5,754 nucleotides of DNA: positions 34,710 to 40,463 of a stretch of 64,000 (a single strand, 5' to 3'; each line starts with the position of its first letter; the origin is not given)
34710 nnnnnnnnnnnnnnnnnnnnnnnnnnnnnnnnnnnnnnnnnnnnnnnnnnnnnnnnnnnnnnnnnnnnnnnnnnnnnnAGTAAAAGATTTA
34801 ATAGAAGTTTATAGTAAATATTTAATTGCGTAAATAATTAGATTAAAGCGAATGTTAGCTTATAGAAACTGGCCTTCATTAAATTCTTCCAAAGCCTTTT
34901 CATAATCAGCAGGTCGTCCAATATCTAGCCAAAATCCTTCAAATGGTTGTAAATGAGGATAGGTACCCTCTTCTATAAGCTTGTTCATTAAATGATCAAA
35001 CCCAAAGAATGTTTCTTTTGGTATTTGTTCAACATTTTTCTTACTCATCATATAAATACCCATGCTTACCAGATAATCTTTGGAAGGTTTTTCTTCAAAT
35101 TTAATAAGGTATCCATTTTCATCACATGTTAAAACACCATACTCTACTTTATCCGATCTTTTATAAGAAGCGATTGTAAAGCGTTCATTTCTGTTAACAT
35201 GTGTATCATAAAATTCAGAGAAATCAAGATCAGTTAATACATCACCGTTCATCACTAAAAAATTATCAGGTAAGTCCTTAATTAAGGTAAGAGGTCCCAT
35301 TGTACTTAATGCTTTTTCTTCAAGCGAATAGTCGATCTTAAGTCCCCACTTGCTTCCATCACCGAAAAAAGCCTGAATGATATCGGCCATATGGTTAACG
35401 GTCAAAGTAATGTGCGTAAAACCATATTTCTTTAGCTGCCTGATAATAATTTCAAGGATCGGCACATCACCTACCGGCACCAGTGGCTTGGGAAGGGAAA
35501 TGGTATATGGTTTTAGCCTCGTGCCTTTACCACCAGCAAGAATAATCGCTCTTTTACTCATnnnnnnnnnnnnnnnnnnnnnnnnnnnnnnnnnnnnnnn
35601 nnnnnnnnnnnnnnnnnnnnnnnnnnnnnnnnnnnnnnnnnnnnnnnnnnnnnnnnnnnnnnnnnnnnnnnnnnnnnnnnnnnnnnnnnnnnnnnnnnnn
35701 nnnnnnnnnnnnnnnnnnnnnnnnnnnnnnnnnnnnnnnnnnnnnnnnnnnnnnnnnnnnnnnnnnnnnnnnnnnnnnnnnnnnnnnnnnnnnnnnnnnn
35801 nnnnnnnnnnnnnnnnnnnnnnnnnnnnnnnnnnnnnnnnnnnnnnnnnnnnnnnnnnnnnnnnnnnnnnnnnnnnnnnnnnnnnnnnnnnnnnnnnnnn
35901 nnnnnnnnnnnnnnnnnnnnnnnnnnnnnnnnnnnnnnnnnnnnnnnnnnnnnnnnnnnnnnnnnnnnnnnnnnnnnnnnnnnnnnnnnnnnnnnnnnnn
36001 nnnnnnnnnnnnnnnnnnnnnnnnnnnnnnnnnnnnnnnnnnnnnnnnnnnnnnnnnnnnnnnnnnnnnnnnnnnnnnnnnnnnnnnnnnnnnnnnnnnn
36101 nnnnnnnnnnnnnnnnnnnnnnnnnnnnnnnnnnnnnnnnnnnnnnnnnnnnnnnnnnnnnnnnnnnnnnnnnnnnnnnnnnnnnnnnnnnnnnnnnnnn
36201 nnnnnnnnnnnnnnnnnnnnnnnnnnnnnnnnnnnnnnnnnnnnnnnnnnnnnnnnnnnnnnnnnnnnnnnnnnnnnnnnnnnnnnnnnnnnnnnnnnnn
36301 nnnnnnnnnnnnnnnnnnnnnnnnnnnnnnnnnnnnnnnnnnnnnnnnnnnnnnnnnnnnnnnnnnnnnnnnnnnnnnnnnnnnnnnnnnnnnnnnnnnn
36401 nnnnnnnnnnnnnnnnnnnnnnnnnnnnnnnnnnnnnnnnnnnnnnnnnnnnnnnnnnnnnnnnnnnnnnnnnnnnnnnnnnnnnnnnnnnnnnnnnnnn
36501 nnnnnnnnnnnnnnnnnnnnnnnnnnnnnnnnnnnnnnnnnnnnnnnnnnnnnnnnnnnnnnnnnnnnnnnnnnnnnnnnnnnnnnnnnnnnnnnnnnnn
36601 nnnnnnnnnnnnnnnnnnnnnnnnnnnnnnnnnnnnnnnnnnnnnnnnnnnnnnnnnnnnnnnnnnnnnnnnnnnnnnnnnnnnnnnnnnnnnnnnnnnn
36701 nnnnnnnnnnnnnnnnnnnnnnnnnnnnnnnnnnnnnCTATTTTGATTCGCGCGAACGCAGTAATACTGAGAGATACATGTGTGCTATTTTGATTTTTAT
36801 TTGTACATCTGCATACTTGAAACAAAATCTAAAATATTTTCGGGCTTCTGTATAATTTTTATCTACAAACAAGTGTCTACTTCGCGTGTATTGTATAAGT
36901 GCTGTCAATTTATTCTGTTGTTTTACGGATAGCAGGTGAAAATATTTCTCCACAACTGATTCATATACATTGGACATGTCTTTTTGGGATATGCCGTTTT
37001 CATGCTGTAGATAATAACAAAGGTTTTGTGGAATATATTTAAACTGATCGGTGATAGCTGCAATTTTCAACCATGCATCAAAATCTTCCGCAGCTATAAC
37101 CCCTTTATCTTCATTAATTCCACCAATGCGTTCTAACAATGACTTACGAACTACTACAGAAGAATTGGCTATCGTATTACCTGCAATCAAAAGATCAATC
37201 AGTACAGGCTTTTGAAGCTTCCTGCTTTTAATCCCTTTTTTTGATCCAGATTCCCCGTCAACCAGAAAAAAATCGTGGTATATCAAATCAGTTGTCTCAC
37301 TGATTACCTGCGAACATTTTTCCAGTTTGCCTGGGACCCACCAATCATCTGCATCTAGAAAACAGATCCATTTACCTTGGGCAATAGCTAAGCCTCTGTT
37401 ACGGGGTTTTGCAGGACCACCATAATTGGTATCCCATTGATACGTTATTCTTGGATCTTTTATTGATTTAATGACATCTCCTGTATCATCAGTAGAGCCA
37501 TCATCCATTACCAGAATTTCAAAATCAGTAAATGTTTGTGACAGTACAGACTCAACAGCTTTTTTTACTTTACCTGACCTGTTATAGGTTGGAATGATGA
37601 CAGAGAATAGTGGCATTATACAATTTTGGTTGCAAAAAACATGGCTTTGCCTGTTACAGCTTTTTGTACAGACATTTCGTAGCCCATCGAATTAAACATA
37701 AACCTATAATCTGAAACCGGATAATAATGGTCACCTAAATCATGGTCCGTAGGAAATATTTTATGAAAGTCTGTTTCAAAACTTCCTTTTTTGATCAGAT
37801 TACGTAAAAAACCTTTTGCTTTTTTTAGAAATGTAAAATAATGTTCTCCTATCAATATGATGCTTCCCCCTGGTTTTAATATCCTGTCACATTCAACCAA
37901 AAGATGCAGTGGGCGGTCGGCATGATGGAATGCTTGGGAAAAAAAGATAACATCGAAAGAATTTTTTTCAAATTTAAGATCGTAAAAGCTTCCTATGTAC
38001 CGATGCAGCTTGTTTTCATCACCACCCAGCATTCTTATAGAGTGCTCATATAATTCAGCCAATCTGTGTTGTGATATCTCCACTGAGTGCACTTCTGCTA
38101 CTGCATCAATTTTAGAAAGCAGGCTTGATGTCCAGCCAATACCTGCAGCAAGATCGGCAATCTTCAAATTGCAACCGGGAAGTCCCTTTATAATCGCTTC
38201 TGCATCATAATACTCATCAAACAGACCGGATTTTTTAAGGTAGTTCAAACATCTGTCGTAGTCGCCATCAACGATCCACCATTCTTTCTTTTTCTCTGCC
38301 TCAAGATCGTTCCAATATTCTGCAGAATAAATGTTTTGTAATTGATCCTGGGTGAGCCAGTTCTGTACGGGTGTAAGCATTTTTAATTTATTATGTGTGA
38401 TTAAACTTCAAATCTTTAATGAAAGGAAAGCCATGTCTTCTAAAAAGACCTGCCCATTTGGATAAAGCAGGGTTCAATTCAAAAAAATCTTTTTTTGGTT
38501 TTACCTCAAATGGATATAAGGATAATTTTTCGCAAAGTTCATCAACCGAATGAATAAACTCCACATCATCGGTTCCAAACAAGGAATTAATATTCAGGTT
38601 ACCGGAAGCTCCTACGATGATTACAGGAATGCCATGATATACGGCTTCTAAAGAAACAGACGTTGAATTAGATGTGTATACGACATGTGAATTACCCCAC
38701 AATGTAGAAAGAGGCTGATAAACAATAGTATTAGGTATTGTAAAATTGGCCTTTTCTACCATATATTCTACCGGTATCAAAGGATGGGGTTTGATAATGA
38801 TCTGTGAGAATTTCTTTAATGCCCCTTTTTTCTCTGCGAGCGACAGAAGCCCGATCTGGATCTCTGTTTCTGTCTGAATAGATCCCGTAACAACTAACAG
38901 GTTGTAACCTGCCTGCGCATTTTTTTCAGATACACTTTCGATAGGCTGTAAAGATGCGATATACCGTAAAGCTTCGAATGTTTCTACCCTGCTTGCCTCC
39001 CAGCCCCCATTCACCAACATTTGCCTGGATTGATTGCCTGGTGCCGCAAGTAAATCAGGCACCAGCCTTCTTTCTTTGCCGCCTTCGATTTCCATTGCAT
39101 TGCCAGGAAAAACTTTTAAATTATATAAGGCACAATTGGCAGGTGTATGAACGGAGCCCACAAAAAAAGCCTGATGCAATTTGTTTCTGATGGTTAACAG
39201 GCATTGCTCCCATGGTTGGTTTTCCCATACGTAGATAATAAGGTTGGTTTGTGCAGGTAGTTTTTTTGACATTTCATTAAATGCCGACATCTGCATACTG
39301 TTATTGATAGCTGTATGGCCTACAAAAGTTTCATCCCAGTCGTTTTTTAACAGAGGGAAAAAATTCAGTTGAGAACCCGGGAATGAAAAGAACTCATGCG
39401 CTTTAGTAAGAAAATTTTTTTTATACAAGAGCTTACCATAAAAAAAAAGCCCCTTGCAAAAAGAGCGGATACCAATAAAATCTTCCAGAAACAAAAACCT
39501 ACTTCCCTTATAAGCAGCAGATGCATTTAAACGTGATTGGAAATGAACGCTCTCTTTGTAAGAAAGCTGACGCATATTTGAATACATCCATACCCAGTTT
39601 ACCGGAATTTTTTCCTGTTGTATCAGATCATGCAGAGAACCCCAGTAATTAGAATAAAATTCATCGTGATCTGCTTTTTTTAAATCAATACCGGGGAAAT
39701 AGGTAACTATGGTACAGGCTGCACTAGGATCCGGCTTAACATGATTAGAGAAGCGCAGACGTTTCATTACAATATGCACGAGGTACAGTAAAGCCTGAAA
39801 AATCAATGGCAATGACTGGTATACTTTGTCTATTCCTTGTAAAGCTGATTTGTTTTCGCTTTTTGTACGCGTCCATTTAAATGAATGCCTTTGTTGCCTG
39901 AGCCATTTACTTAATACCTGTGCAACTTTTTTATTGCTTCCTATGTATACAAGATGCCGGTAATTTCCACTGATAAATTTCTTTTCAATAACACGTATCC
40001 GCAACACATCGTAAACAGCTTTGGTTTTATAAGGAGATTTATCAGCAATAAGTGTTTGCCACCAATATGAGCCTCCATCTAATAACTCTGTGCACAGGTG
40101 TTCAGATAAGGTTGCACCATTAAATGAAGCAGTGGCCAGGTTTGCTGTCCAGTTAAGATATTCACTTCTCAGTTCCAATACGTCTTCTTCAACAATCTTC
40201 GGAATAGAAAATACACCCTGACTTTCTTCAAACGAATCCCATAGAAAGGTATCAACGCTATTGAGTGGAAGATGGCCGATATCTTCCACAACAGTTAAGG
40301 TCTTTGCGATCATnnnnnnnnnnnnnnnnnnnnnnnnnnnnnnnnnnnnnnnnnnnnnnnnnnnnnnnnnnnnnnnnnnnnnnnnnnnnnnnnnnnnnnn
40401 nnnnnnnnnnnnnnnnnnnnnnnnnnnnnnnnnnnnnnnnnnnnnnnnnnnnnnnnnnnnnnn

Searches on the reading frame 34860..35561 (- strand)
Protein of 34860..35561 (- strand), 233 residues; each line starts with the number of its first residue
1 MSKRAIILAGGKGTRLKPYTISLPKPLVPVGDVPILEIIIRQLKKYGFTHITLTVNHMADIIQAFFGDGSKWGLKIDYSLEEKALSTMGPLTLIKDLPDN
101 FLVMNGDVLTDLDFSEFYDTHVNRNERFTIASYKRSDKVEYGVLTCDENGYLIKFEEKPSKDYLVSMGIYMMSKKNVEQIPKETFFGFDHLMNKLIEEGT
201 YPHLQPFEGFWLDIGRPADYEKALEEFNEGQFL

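Call 7: search_protein_families(library=ncbifam, proteins=[window:34860-35561:-], max_evalue=0.00001)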
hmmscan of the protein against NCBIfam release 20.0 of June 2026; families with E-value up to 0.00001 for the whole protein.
window:34860-35561:- (233 aa): 24 families
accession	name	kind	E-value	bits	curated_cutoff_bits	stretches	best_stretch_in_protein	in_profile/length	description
NF052502.1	man1P_GTase_Rv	exception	8.2e-44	149.9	440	1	5-225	3-228/352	mannose-1-phosphate guanylyltransferase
NF049965.1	GlMnHpPGnyltfHddC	equivalog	1.6e-35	122.8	300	1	4-224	2-218/221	D-glycero-D-manno-heptose 1-phosphate guanosyltransferase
TIGR03992.1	Arch_glmU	subfamily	1.8e-35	122.6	292.1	1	4-223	2-223/393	bifunctional sugar-1-phosphate nucleotidylyltransferase/acetyltransferase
NF045761.1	NAMPUrTaseMurU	equivalog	5.9e-33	114.6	250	1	4-220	2-220/226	N-acetylmuramate alpha-1-phosphate uridylyltransferase MurU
TIGR01208.1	rmlA_long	equivalog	4.1e-27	95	320.25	1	4-223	1-230/353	glucose-1-phosphate thymidylyltransferase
NF041173.1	Sug_nt_acttase_Thmprot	equivalog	1.1e-21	77.2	600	1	4-219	2-219/405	bifunctional sugar-1-phosphate nucleotidylyltransferase/acetyltransferase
TIGR01207.1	rmlA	equivalog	3.9e-21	75.4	360.65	1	4-178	1-181/286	glucose-1-phosphate thymidylyltransferase RfbA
NF041313.1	UDPGP_AglF_Halo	equivalog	5.2e-21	75.2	400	1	4-223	2-230/234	UTP--glucose-1-phosphate uridylyltransferase AglF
NF012024.0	PRK15480.1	equivalog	1.7e-20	73.3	588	1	3-178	4-185/292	glucose-1-phosphate thymidylyltransferase RfbA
TIGR02091.1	glgC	equivalog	3.6e-20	72.3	424.9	1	97-216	112-248/364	glucose-1-phosphate adenylyltransferase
NF003670.0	PRK05293.1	equivalog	5.3e-20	71.7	470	1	98-219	118-250/382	glucose-1-phosphate adenylyltransferase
NF002772.0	PRK02862.1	equivalog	4.5e-17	61.9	537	1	97-163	115-183/429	glucose-1-phosphate adenylyltransferase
TIGR02623.1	G1P_cyt_trans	equivalog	5.6e-16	58.8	300.25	1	4-68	2-66/255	glucose-1-phosphate cytidylyltransferase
NF002023.0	PRK00844.1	subfamily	8.6e-15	54.5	458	1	91-176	110-207/408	glucose-1-phosphate adenylyltransferase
NF001947.0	PRK00725.1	subfamily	1.3e-13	50.6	470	1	97-177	129-220/426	glucose-1-phosphate adenylyltransferase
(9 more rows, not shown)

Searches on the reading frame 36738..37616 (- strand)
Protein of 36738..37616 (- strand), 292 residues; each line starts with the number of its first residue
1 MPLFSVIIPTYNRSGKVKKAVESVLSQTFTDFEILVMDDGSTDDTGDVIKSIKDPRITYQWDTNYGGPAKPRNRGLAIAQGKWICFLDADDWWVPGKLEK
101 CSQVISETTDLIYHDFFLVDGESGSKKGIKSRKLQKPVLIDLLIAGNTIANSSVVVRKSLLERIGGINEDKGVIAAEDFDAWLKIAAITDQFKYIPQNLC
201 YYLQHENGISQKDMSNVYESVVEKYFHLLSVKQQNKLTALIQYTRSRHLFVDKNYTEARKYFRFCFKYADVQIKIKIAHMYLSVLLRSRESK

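Call 7: search_protein_families(library=ncbifam, proteins=[window:36738-37616:-], max_evalue=0.00001)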
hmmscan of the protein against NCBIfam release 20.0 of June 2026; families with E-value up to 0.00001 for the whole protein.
window:36738-37616:- (292 aa): 19 families
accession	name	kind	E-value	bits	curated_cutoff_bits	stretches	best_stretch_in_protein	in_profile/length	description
NF047683.1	TeichurnBiosyTuaG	equivalog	6e-27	94.9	400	1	2-212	6-213/252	teichuronic acid biosynthesis protein TuaG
NF050050.1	ProtGlycPglI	equivalog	5.2e-24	85.2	500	1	1-163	1-167/306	GalNAc(5)-diNAcBac-PP-undecaprenol beta-1,3-glucosyltransferase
NF007482.0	PRK10073.1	equivalog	6.9e-20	71.3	423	1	2-100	6-105/334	glycosyltransferase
NF041875.1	EPS_EpsD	equivalog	8.1e-20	71.5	370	1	5-105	2-104/325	exopolysaccharide biosynthesis glycosyltransferase EpsD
NF007453.0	PRK10018.1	equivalog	4.1e-19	69.3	382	1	2-184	6-188/280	colanic acid biosynthesis glycosyltransferase WcaA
TIGR04017.1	WcaA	equivalog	1.1e-18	67.9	495.75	1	2-185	5-188/279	colanic acid biosynthesis glycosyltransferase WcaA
TIGR03937.1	PgaC_IcaA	equivalog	1.1e-17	64.1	422.3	1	2-90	45-135/407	poly-beta-1,6-N-acetyl-D-glucosamine synthase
NF053739.1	GlytfEpsEBac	equivalog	1.1e-16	60.6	450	1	2-189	1-189/265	glycosyltransferase EpsE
TIGR04283.1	glyco_like_mftF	equivalog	1.6e-14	54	182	1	5-197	2-180/221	TIGR04283 family arsenosugar biosynthesis glycosyltransferase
TIGR03965.1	mycofact_glyco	equivalog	1.9e-12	46.8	280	1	5-101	77-175/467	mycofactocin biosynthesis glycosyltransferase MftF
NF038302.1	EPS_HpsE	equivalog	2.9e-12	46.2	300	1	4-92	3-98/307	hormogonium polysaccharide biosynthesis glycosyltransferase HpsE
NF038299.1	EPS_HpsN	equivalog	1.2e-10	40.9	425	1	3-107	2-108/317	hormogonium polysaccharide biosynthesis glycosyltransferase HpsN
TIGR04195.1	S_glycosyl_SunS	equivalog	6.3e-10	38.5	350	1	7-105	62-158/421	SunS family peptide S-glycosyltransferase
NF041394.1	GtaseAglG_Halo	equivalog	1.2e-08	34.6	440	1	5-95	4-97/304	glucosyl-dolichyl phosphate glucuronosyltransferase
TIGR04440.1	glyco_TIGR04440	domain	1.5e-08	34.7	70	1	4-110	2-111/215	TIGR00180 family glycosyltransferase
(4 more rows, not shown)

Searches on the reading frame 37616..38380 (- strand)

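Call 7: search_protein_families(library=ncbifam, proteins=[window:37616-38380:-], max_evalue=0.00001)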
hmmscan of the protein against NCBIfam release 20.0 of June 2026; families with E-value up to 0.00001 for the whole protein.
window:37616-38380:- (254 aa): 2 families
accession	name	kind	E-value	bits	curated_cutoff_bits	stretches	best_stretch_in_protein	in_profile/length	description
TIGR02072.1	BioC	equivalog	5.3e-09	36.2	184.95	1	72-175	36-131/244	malonyl-ACP O-methyltransferase BioC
TIGR01934.1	MenG_MenH_UbiE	subfamily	5.9e-08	32.3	158.35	1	54-178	23-143/223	ubiquinone/menaquinone biosynthesis methyltransferase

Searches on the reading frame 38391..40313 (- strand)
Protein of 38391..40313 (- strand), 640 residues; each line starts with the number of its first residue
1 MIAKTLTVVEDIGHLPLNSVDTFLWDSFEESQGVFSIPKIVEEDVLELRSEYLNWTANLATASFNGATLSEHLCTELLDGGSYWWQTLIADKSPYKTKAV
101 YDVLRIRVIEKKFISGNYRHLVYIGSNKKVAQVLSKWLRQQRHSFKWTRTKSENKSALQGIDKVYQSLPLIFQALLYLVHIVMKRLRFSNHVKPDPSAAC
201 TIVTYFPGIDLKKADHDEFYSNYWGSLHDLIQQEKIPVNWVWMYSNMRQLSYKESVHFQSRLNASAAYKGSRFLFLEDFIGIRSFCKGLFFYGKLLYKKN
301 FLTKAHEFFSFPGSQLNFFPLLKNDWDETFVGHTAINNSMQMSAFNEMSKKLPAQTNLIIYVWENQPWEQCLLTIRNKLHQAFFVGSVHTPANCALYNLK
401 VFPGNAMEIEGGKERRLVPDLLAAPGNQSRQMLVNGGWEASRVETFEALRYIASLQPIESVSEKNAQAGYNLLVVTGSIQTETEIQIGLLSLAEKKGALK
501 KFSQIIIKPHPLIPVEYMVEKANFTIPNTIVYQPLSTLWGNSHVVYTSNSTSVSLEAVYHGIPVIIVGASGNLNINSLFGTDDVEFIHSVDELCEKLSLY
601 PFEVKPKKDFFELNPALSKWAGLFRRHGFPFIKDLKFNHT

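Call 7: search_protein_families(library=ncbifam, proteins=[window:38391-40313:-], max_evalue=0.00001)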
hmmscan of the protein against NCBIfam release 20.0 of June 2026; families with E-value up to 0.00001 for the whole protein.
window:38391-40313:- (640 aa): 1 family
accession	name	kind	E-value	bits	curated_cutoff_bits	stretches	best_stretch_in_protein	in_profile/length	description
TIGR04326.1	O_ant_LIC13510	subfamily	6.4e-121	404.6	250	1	24-622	3-598/602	TIGR04326 family surface carbohydrate biosynthesis protein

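Call 9: search_protein_families(library=pfam, proteins=[window:38391-40313:-], max_evalue=0.01)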
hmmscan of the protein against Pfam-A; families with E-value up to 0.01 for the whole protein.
window:38391-40313:- (640 aa): 0 families
